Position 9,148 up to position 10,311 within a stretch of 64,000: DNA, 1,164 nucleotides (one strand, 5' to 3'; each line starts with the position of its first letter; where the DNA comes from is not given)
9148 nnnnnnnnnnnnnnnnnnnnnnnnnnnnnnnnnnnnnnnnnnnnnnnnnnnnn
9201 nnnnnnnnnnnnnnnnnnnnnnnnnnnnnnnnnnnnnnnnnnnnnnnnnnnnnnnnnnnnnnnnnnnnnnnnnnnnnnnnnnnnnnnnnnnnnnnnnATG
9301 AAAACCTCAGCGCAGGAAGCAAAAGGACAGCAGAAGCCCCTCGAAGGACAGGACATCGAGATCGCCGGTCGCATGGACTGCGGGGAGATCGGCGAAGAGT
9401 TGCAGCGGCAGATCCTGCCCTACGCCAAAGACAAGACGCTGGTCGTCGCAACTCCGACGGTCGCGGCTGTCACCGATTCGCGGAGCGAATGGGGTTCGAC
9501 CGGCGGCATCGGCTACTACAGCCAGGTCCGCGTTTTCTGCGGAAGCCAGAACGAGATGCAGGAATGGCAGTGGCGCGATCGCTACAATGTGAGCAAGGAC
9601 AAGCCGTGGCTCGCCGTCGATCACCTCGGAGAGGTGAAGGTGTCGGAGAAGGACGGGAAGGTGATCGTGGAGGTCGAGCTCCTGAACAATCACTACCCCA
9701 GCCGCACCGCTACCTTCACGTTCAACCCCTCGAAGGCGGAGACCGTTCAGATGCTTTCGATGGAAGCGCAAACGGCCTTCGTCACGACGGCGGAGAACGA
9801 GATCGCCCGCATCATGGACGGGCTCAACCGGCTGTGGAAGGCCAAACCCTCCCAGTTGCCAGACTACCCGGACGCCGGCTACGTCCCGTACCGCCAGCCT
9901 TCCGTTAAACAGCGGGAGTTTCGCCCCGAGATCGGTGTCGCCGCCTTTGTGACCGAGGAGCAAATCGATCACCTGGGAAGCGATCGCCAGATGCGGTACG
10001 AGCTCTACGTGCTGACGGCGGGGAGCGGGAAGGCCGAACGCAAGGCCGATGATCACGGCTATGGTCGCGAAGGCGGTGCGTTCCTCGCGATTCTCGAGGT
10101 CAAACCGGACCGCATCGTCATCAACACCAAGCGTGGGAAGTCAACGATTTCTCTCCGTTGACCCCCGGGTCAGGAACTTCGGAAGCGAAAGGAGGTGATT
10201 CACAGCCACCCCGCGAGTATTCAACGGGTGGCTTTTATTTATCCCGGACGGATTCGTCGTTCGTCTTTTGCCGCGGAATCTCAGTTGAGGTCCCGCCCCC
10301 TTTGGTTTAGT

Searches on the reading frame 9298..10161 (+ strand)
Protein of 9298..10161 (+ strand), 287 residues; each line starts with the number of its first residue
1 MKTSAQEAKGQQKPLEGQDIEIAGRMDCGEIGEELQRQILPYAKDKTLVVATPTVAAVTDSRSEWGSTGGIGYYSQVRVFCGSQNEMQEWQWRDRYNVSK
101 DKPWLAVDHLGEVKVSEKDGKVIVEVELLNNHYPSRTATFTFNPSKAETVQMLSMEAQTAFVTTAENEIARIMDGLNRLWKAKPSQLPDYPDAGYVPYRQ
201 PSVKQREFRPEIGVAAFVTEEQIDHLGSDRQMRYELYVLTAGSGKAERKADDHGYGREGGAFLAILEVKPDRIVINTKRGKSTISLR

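Call 13: search_protein_families(library=pfam, proteins=[window:9298-10161:+], max_evalue=0.01)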
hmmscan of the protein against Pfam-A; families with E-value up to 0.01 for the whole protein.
window:9298-10161:+ (287 aa): 0 families

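Call 15: find_encoding_contigs(protein=window:9298-10161:+, flank=10000, max_places=6)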
Protein window:9298-10161:+ (287 aa): 1 contig read that carries it; 1 place shown.
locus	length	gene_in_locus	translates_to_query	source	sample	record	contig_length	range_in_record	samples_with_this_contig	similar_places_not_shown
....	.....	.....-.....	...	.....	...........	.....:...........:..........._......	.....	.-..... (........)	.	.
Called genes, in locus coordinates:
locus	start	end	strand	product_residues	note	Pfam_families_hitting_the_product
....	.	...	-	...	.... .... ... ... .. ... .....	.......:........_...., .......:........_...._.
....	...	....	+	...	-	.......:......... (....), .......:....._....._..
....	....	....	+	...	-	-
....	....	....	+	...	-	-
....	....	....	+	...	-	-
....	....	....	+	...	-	-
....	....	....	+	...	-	-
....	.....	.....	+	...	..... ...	-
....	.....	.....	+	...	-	-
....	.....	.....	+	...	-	-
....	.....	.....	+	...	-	-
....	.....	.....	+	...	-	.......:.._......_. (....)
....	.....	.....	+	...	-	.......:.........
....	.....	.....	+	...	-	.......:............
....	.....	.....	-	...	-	?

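Call 17: find_homologous_proteins(query=window:9298-10161:+)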
Query window:9298-10161:+ (287 aa): 78 proteins with E <= 0.001 among 908 candidates.
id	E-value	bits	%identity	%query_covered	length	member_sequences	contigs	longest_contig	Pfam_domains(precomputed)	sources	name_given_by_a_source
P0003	7.2e-190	647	100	100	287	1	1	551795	-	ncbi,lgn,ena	-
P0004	2.5e-109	383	62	100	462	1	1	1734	-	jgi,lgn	jgi:hypothetical protein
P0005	2.4e-106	373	63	94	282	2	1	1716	-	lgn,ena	-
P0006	5.0e-106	372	63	95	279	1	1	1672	-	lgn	-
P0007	4.0e-105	369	62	96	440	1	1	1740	-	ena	-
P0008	7.6e-104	365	65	90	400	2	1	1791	-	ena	-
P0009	2.2e-103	363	60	100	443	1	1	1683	-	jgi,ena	-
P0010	2.5e-103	363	59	99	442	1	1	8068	-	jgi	jgi:hypothetical protein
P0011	8.3e-103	362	63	94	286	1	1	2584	-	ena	-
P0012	2.1e-102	360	62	95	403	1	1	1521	-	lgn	-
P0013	1.3e-100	354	59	99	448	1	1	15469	-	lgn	-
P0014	2.5e-99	350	68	81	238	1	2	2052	-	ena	-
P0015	1.4e-98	348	60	93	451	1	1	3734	-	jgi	jgi:hypothetical protein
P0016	2.9e-98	347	60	99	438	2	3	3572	-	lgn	-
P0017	3.8e-98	346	59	100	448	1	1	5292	-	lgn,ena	-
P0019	3.0e-97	343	63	84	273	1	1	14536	-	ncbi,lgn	-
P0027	2.7e-89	317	56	93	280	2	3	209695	-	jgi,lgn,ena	-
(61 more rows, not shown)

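Call 29: find_encoding_contigs(protein=P0011, flank=3000, max_places=3)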
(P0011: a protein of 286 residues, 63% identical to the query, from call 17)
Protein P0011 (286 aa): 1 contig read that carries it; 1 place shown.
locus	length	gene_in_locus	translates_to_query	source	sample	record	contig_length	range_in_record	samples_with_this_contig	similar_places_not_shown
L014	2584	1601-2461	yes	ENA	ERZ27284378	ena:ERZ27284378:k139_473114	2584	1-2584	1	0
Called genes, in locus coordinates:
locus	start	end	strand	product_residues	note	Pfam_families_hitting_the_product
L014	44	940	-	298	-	PF12146:Hydrolase_4, PF12697:Abhydrolase_6, PF08538:DUF1749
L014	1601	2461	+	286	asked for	-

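Call 30: find_encoding_contigs(protein=P0019, flank=5000, max_places=3)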
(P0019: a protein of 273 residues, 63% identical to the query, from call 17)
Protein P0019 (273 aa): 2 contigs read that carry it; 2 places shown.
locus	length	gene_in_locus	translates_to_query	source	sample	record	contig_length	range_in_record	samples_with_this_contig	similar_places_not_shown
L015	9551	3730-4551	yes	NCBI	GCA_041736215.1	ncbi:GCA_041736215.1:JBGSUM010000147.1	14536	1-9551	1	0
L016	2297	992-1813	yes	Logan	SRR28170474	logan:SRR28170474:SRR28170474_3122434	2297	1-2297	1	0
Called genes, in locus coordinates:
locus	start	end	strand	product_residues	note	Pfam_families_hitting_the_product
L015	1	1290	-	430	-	?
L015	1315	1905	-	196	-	PF09335:VTT_dom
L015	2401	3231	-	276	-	-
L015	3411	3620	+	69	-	-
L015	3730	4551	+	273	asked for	-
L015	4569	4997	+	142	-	-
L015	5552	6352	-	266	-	PF04542:Sigma70_r2, PF08281:Sigma70_r4_2, PF04545:Sigma70_r4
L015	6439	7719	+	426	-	PF00814:TsaD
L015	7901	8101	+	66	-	-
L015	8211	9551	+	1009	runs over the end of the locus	PF00133:tRNA-synt_1, PF09334:tRNA-synt_1g, PF13603:tRNA-synt_1_2 (faint), PF00133:tRNA-synt_1, PF09334:tRNA-synt_1g (weak), PF08264:Anticodon_1, PF10458:Val_tRNA-synt_C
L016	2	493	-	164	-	?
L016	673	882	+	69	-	-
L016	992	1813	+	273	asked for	-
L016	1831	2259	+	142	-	-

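Call 31: find_encoding_contigs(protein=P0027, flank=5000, max_places=3)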
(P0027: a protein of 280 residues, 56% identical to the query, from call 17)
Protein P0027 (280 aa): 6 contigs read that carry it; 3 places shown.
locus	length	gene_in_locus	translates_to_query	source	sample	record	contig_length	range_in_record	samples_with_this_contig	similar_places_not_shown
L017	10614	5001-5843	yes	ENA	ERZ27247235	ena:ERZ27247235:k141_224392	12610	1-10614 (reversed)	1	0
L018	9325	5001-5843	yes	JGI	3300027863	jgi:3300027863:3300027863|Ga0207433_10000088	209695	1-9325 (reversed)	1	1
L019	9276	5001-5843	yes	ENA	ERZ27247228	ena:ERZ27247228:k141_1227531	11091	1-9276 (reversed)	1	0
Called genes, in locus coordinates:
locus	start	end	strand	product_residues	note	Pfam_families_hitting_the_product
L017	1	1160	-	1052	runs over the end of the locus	?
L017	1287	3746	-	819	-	PF00133:tRNA-synt_1, PF09334:tRNA-synt_1g, PF13603:tRNA-synt_1_2, PF00133:tRNA-synt_1, PF08264:Anticodon_1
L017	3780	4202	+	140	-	PF01894:YjbQ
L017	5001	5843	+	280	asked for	-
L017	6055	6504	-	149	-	PF01230:HIT (weak)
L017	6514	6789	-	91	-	PF04266:ASCH (weak), PF12961:DUF3850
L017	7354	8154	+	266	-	-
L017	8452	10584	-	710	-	-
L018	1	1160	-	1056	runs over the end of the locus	PF01471:PG_binding_1 (faint), PF08823:PG_binding_2 (faint)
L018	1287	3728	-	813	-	PF00133:tRNA-synt_1, PF09334:tRNA-synt_1g, PF13603:tRNA-synt_1_2, PF00133:tRNA-synt_1, PF08264:Anticodon_1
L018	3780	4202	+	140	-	PF01894:YjbQ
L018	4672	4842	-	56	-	-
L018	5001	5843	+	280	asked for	-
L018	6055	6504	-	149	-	PF01230:HIT (weak)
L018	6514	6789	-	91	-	PF04266:ASCH (weak), PF12961:DUF3850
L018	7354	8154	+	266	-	-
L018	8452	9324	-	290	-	?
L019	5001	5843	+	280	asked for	-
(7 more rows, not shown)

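Call 62: predict_structure(alignment_id=A3)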
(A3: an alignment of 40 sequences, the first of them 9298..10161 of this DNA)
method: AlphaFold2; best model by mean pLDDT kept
length: 287 residues; sequences in the alignment: 40
mean_pLDDT: 89.3   pTM: 0.79
mean pLDDT of the five models: 89.3, 89.2, 88.4, 87.9, 87.5
residues with pLDDT >= 90: 210; 70-90: 42; 50-70: 23; < 50: 12
segments of 3 or more residues with pLDDT < 50: 1-7, 9-11
pLDDT, mean of each block of 10 residues (from residue 1): 44 56 68 88 93 95 78 95 93 91 97 97 98 98 80 95 98 98 93 91 96 97 94 97 97 87 91 92 94
secondary structure, 60 per line:
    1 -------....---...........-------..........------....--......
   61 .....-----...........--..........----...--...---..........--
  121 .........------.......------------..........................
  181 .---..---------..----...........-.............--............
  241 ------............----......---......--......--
elements in order: H8-11 H15-25 H33-42 E49-52 E55-65 E71-81 E84-93 E109-118 E121-129 E136-142 H155-181 E202-209 E214-226 E229-240 E247-255 E263-268 E272-277 E280-285

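Call 65: fold_search(model_id=the predicted structure, library=pdb)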
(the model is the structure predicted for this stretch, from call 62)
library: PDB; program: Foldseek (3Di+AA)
matches with E <= 10: 915; with E <= 0.001: 0
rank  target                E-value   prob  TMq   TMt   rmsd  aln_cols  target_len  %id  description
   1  6q4w_A                2.1e-03  0.85  0.19  0.18  16.1       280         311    9  Structure of MPT-1, a GDP-Man-dependent mannosyltransferase from Leishmania mexicana (released 2019-09-18)
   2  8ptz_A                2.7e-03  0.85  0.20  0.10  18.3       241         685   10  Cryo-EM structure of human Elp123 in complex with tRNA, S-ethyl-CoA, 5'-deoxyadenosine and methionine (released 2024-04-17)
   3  6q50                  2.7e-03  0.57  0.16  0.15  16.5       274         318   11  Structure of MPT-4, a mannose phosphorylase from Leishmania mexicana, in complex with phosphate ion (released 2019-09-25)
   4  8ptx_A                3.6e-03  0.77  0.20  0.06  17.4       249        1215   10  Cryo-EM structure of human Elp123 in complex with tRNA, acetyl-CoA, 5'-deoxyadenosine and methionine (released 2024-04-17)
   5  7q3e_A                4.9e-03  0.41  0.17  0.11  18.5       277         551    9  Structure of the mouse CPLANE-RSG1 complex (released 2022-04-06)
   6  7esk_A                5.7e-03  0.44  0.16  0.12  19.1       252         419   13  Crystal structure of a L-rhamnose-alpha-1,4-D-glucuronate lyase from Fusarium oxysporum 12S, Ligand free form (released 2021-08-04)
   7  6q4w_B                6.4e-03  0.63  0.19  0.18  15.8       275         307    9  Structure of MPT-1, a GDP-Man-dependent mannosyltransferase from Leishmania mexicana (released 2019-09-18)
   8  2w5o_A                1.0e-02  0.38  0.16  0.13  15.9       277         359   10  Complex structure of the GH93 alpha-L-arabinofuranosidase of Fusarium graminearum with arabinobiose (released 2009-03-03)
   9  4kcb_A                1.4e-02  0.25  0.17  0.17  17.4       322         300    8  Crystal Structure of Exo-1,5-alpha-L-arabinanase from Bovine Ruminal Metagenomic Library (released 2014-02-05)
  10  6zqd_UQ               1.7e-02  0.33  0.21  0.09  24.1       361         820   10  Cryo-EM structure of the 90S pre-ribosome from Saccharomyces cerevisiae, state Post-A1 (released 2020-09-23)
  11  8ri6_C                1.9e-02  0.10  0.12  0.04  27.5       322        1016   11  Beta-galactosidase (LacZ) purified from E. coli. (released 2025-01-01)
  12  2x8t_B                2.0e-02  0.15  0.12  0.09  20.2       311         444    8  Crystal Structure of the Abn2 H318A mutant (released 2011-03-23)
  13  2qm4_B                2.2e-02  0.72  0.16  0.19  11.8       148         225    9  Crystal structure of human XLF/Cernunnos, a non-homologous end-joining factor (released 2007-12-11)
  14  3iap_A                2.2e-02  0.08  0.11  0.04  23.5       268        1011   11  E. coli (lacZ) beta-galactosidase (E416Q) (released 2009-12-29)
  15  2ydt                  2.6e-02  0.30  0.16  0.13  17.1       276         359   10  STRUCTURE OF THE ALPHA-L-ARABINOFURANOSIDASE ARB93A from FUSARIUM Graminearum in complexe with an iminosugar inhibitor (released 2011-07-13)
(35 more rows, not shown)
